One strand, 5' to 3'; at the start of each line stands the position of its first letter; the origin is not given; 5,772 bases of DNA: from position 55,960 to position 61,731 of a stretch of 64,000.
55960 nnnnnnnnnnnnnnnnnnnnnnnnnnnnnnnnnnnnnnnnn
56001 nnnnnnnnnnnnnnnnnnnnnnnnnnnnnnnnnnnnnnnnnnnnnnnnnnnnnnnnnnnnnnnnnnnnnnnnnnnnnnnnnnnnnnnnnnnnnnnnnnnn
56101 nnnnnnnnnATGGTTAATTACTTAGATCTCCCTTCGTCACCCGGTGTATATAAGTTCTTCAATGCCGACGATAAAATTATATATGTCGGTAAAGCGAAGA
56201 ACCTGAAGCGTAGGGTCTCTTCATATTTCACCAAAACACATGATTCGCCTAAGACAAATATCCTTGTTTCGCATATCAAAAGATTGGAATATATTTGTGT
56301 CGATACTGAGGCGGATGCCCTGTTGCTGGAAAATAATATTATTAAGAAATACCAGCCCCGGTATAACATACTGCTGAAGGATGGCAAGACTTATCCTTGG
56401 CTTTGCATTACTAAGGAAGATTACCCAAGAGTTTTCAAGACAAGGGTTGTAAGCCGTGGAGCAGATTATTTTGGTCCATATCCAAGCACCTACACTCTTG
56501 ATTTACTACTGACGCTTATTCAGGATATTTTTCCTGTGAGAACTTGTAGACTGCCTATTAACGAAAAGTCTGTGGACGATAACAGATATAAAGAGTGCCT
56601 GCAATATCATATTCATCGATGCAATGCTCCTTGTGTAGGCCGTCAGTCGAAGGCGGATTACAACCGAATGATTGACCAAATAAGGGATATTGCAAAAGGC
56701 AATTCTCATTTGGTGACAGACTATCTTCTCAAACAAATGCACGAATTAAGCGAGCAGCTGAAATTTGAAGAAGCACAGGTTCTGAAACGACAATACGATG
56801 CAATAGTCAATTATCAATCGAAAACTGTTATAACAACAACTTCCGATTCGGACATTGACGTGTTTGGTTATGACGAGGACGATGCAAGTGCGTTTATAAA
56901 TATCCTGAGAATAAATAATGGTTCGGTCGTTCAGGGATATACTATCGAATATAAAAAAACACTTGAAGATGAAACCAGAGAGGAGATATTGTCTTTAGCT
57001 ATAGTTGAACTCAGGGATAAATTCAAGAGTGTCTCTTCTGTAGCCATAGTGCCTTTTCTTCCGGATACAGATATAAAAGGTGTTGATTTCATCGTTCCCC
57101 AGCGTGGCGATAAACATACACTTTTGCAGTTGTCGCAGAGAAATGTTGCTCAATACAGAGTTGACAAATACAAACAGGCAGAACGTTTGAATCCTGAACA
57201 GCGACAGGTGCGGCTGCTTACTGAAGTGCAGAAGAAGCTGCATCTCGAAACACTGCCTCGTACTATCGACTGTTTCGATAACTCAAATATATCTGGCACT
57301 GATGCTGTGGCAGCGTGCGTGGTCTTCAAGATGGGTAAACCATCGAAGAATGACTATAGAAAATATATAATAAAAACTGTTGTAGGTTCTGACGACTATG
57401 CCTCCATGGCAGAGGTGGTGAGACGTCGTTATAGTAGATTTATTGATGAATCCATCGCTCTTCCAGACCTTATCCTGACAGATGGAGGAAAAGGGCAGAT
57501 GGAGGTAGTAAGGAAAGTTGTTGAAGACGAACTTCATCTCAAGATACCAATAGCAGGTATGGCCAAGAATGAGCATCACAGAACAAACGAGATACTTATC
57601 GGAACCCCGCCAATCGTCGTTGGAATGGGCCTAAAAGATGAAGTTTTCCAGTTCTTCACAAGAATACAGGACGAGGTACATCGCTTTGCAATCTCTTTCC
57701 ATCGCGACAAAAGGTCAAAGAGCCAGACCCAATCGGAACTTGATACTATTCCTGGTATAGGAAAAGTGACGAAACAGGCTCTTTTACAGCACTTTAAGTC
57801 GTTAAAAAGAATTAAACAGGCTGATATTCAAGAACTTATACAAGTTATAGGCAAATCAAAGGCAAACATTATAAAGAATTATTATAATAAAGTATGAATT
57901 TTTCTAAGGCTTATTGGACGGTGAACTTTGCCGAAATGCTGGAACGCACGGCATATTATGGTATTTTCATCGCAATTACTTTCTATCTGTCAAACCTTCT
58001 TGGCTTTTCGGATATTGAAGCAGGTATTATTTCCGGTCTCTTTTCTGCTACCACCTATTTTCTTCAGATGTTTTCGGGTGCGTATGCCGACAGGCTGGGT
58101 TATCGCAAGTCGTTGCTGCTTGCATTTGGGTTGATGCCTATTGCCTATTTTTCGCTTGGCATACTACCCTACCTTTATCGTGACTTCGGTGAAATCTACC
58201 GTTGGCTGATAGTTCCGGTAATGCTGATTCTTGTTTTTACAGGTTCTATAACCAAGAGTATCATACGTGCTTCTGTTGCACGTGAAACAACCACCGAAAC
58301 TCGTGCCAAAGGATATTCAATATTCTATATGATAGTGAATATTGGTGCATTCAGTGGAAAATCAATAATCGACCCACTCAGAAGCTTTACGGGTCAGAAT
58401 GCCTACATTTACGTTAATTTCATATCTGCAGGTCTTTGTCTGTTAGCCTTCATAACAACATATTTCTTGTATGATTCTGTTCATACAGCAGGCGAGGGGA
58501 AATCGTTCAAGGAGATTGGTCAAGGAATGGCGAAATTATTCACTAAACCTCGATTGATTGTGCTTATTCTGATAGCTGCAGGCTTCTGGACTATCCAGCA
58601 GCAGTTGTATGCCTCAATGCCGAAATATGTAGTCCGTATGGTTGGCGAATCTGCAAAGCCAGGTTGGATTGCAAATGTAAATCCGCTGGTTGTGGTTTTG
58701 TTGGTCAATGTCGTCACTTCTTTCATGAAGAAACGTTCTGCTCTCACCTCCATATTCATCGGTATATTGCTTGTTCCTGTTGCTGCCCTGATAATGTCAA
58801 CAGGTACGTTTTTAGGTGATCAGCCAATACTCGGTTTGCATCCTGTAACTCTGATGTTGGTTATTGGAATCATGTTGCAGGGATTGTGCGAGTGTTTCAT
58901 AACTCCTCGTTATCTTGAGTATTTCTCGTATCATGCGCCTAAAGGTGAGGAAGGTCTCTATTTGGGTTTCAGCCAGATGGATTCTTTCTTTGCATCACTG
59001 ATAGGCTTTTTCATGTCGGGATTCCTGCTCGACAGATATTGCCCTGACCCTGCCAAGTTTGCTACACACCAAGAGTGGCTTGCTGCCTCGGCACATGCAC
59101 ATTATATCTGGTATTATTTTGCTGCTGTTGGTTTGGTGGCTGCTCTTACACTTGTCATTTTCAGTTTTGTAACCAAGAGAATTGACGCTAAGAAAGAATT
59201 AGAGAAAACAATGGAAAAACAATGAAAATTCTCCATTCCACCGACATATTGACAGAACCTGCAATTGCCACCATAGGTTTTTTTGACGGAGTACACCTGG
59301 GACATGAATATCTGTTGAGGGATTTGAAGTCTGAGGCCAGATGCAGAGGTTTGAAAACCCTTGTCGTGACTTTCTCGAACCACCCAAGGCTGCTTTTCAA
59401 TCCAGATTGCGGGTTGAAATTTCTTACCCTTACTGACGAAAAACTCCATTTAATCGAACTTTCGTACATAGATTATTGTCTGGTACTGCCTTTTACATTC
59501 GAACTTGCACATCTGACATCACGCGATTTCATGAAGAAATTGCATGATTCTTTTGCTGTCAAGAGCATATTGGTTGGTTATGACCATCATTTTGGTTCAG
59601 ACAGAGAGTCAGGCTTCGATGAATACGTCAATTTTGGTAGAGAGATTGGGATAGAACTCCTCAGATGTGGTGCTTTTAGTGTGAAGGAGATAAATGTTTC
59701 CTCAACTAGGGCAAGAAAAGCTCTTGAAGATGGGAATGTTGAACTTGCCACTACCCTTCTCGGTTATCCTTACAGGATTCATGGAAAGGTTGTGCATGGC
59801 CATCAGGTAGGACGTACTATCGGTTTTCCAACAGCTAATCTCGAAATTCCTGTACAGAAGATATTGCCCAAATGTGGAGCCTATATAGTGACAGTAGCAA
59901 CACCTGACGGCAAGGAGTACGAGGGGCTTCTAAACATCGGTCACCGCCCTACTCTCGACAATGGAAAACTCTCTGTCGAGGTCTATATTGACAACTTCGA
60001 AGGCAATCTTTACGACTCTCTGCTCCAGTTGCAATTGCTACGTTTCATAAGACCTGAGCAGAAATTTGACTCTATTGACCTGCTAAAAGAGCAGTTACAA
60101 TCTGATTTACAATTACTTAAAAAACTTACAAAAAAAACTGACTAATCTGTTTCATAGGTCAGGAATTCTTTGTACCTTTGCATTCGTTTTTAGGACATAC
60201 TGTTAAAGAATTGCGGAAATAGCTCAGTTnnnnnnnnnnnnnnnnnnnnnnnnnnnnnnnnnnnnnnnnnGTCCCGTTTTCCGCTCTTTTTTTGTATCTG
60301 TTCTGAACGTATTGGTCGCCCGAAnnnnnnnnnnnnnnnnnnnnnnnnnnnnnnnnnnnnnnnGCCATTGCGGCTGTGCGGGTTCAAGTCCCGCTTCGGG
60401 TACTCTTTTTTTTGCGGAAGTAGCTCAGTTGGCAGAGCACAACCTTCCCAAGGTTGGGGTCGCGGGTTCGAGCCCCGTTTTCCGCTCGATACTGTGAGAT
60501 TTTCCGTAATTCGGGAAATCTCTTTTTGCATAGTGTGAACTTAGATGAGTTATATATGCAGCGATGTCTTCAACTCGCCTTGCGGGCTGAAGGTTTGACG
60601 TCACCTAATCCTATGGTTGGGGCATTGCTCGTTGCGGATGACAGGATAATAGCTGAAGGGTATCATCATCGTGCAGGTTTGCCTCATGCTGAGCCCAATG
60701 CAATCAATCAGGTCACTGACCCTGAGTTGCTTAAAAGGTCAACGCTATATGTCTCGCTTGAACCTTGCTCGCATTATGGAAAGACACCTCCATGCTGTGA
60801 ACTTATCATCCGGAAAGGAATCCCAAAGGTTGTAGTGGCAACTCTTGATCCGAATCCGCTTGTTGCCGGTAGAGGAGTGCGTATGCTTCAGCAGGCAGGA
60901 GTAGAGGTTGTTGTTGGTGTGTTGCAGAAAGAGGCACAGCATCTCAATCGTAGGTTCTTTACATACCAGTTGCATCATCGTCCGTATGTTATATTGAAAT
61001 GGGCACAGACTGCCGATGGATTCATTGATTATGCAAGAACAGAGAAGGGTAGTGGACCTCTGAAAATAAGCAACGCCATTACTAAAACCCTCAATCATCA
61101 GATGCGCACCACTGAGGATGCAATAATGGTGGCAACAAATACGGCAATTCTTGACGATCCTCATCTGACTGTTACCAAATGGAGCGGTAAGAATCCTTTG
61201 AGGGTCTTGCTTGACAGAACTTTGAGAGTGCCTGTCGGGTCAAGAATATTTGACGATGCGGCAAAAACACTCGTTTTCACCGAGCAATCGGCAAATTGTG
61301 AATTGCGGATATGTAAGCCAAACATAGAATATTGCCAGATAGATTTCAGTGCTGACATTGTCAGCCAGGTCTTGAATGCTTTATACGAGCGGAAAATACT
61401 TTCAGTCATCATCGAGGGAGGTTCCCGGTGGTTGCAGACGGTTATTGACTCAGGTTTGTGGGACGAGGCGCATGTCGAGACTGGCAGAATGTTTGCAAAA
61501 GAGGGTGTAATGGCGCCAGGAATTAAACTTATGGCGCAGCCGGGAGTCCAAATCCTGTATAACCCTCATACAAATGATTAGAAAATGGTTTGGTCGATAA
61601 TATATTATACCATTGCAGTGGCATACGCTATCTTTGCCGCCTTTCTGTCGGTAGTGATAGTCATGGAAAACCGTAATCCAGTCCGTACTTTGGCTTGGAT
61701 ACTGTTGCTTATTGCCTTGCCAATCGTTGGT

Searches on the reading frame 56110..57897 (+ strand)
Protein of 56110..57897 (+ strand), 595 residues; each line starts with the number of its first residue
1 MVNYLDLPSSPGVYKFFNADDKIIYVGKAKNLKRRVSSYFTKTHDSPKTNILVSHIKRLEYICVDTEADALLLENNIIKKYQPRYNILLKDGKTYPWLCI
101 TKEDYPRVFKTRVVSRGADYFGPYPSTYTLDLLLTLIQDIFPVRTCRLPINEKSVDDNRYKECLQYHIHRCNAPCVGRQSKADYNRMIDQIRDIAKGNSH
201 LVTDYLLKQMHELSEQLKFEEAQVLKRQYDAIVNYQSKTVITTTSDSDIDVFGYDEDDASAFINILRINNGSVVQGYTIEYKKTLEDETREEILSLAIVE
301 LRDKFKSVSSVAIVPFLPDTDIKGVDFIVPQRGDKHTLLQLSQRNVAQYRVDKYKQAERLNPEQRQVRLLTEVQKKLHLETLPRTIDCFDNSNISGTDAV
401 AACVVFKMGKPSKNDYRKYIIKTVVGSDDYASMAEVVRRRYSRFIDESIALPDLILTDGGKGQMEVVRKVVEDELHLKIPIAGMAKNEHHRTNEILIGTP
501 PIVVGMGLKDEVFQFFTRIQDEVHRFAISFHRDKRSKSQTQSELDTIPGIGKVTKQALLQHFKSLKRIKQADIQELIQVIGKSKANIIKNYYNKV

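Call 6: search_protein_families(library=pfam, proteins=[window:56110-57897:+])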
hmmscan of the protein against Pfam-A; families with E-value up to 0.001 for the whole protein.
window:56110-57897:+ (595 aa): 6 families
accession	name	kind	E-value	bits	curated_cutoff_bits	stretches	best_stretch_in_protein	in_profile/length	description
PF08459.17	UvrC_RNaseH_dom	-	3.2e-53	180.3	22.3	1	374-528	1-159/159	UvrC RNAse H endonuclease domain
PF22920.2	UvrC_RNaseH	-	9.9e-14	51.7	24.3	1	248-349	1-112/116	UvrC Ribonuclease H-like domain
PF01541.30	GIY-YIG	-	7e-12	45.9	22.6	1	11-86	2-78/78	GIY-YIG catalytic domain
PF14520.12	HHH_5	-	1.8e-07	32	27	1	543-585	3-48/57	Helix-hairpin-helix domain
PF12826.13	HHH_2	-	5.9e-07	30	27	1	547-594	8-57/64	Helix-hairpin-helix motif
PF00633.29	HHH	-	0.00058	20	24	0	540-560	9-29/30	Helix-hairpin-helix motif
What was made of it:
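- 56110..57897 (+): uvrC, the downstream neighbour in this genome. It is not specifically linked to the sites. Pfam GIY-YIG and UvrC domains (call 6).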

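Call 10: find_encoding_contigs(protein=window:56110-57897:+, flank=10000, max_places=6)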
Protein window:56110-57897:+ (595 aa): no gene with exactly this product is on record in the collection.

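Call 12: find_related_loci(query=window:56110-57897:+, collection=genome_contigs, flank=4000)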
Query window:56110-57897:+ (595 aa) in genome_contigs; peptide patterns used: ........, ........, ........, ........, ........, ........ (x = any residue, [..] = any of these).
117 stretches matched a pattern; 54 encode a relative of the query (tblastn E <= 1e-3); 54 distinct loci.
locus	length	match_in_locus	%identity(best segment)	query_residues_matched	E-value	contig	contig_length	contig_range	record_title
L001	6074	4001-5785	92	1-595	0e+0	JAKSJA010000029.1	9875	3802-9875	MAG: Bacteroidaceae bacterium isolate Horse_feces35 MAG035_29, whole genome shotgun sequence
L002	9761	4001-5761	76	7-594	0e+0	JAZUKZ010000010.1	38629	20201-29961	MAG: Candidatus Aphodosoma sp. isolate T1900045247_TH20190017.MAGScoT_cleanbin_000102 SGB_5673_k141_538109, whole genome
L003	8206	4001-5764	74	7-595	0e+0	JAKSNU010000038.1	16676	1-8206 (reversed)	MAG: Paludibacteraceae bacterium isolate Horse_feces159 MAG159_38, whole genome shotgun sequence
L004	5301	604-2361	73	7-593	0e+0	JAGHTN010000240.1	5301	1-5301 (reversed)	MAG: Candidatus Colousia faecequi isolate E3_MB2_91 c_000000293987, whole genome shotgun sequence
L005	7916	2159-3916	71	7-593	0e+0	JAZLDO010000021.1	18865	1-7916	MAG: Candidatus Aphodosoma sp. isolate T1900045032_TC20190025.MAGScoT_cleanbin_000031 SGB_4453_k141_327681, whole genome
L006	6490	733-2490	70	7-593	0e+0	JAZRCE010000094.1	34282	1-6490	MAG: Candidatus Aphodosoma sp. isolate T1900045119_TC20190113.MAGScoT_cleanbin_000064 SGB_4825_k141_1742741, whole genom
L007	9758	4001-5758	70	7-593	0e+0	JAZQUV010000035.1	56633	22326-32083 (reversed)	MAG: Candidatus Aphodosoma sp. isolate T1900045180_TC20190176.MAGScoT_cleanbin_000003 SGB_5224_k141_451148, whole genome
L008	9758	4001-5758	70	7-593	0e+0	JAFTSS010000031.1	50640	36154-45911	MAG: Paludibacteraceae bacterium isolate RGIG4115 Roe_deer_Cecum.Co__c646724, whole genome shotgun sequence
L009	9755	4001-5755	69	7-592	0e+0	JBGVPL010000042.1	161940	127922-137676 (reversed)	MAG: Candidatus Aphodosoma sp. isolate fecal_MAG_189 fecal_MAG_189_contig_0042, whole genome shotgun sequence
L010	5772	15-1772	69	7-593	0e+0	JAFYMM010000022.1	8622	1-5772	MAG: Paludibacteraceae bacterium isolate RGIG7225 Water_buffalos_Cecum-2__c46764, whole genome shotgun sequence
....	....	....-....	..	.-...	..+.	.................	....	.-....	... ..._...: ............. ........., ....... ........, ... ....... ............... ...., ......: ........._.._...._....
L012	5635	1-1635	70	49-594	0e+0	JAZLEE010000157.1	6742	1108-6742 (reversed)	MAG: Candidatus Aphodosoma sp. isolate T1900045022_TC20190015.MAGScoT_cleanbin_000045 SGB_4412_k141_442445, whole genome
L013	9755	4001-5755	64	7-592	0e+0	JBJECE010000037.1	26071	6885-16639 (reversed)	MAG: Paludibacteraceae bacterium isolate LOHA06_bin.021 NODE_944_length_26071_cov_41.198647, whole genome shotgun sequen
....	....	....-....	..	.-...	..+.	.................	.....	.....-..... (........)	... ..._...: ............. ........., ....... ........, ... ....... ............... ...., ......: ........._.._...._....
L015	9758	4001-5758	63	7-593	0e+0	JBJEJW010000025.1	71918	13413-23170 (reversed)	MAG: Paludibacteraceae bacterium isolate PUUB22_bin.061 NODE_190_length_71918_cov_10.548822, whole genome shotgun sequen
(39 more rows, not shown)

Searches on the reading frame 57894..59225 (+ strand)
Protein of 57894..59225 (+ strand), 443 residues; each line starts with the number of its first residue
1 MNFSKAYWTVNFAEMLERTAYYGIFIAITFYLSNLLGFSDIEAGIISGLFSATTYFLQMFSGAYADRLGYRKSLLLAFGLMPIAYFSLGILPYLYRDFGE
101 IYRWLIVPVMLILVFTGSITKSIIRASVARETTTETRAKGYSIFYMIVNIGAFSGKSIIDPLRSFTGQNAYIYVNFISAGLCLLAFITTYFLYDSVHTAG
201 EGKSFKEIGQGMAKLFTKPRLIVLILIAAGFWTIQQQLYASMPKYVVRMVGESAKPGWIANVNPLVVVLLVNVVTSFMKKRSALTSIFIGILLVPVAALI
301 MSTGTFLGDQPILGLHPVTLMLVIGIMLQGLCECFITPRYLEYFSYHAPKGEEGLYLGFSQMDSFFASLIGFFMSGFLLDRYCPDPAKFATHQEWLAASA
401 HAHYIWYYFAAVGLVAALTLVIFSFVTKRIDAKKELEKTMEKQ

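Call 6: search_protein_families(library=pfam, proteins=[window:57894-59225:+])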
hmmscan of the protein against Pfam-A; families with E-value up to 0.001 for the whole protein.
window:57894-59225:+ (443 aa): 3 families
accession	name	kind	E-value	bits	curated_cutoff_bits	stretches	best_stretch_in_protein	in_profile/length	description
PF07690.21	MFS_1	-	5.7e-29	101.6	33.4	2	12-304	3-291/347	Major Facilitator Superfamily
PF00854.27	PTR2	-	1.5e-07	31.1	27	1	220-378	203-379/392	POT family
PF03137.26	OATP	-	1.1e-05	24.4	25.8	1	318-442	132-253/545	Organic Anion Transporter Polypeptide (OATP) family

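Call 54: find_encoding_contigs(protein=window:57894-59225:+, flank=3000, max_places=10)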
Protein window:57894-59225:+ (443 aa): 2 contigs read that carry it; 2 places shown.
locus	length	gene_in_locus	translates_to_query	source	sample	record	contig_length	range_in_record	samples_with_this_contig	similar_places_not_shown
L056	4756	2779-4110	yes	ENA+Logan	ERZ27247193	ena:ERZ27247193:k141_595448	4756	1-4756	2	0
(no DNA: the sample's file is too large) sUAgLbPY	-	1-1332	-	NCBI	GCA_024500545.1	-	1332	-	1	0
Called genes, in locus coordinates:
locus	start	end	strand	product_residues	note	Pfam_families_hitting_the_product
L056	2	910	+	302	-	?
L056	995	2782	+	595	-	PF01541:GIY-YIG, PF27096:UvrC_M, PF22920:UvrC_RNaseH, PF08459:UvrC_RNaseH_dom, PF12826:HHH_2 (weak), PF14520:HHH_5 (weak)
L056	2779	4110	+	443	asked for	PF07690:MFS_1, PF00854:PTR2 (weak), PF07690:MFS_1, PF03137:OATP (weak)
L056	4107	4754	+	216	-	?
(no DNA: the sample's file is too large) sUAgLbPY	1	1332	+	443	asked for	PF07690:MFS_1, PF00854:PTR2 (weak), PF07690:MFS_1, PF03137:OATP (weak)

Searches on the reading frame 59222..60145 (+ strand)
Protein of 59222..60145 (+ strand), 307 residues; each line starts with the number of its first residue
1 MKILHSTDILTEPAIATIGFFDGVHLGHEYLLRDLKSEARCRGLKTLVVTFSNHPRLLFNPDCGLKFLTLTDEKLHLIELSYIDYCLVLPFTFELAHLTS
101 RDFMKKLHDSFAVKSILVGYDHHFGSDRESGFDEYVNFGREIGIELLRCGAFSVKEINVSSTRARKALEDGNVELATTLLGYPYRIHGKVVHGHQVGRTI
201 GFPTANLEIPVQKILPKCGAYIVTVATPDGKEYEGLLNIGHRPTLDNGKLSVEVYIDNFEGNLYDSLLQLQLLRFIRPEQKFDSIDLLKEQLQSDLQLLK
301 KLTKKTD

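Call 6: search_protein_families(library=pfam, proteins=[window:59222-60145:+])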
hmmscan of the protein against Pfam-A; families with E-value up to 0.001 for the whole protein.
window:59222-60145:+ (307 aa): 2 families
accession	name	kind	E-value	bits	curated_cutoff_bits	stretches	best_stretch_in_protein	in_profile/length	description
PF01687.23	Flavokinase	-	2e-40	138.3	19.6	1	180-301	1-122/124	Riboflavin kinase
PF06574.18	FAD_syn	-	1.2e-39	136.1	27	1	12-163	6-158/158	FAD synthetase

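Call 57: find_encoding_contigs(protein=window:59222-60145:+, flank=5000, max_places=10)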
Protein window:59222-60145:+ (307 aa): 1 contig read that carries it; 1 place shown.
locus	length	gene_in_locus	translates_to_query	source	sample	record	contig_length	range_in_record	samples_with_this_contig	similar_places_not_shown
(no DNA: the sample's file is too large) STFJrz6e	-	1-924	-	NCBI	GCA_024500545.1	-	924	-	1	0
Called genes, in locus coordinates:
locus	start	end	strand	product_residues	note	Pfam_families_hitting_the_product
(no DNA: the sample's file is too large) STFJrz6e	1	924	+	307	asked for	PF06574:FAD_syn, PF01687:Flavokinase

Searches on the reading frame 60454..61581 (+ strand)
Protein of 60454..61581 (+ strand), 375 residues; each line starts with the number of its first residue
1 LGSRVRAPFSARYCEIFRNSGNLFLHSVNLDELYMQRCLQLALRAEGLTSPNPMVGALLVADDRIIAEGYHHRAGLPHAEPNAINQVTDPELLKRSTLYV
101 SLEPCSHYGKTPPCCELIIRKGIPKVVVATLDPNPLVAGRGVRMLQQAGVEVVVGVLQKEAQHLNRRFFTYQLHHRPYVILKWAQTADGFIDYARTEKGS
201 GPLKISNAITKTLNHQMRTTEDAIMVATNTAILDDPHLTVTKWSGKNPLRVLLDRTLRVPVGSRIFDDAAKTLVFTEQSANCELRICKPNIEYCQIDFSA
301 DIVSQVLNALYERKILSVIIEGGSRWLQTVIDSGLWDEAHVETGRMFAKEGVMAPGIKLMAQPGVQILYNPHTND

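Call 45: search_protein_families(library=pfam, max_evalue=1e-12, proteins=[window:60454-61581:+])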
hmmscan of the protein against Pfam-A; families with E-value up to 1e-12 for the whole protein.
window:60454-61581:+ (375 aa): 2 families
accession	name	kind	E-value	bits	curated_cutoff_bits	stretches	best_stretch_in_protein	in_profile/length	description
PF01872.23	RibD_C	-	5e-27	95.4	24.1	1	177-341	1-158/197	RibD C-terminal domain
PF00383.29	dCMP_cyt_deam_1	-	1.9e-19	69.9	25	1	30-129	3-101/102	Cytidine and deoxycytidylate deaminase zinc-binding region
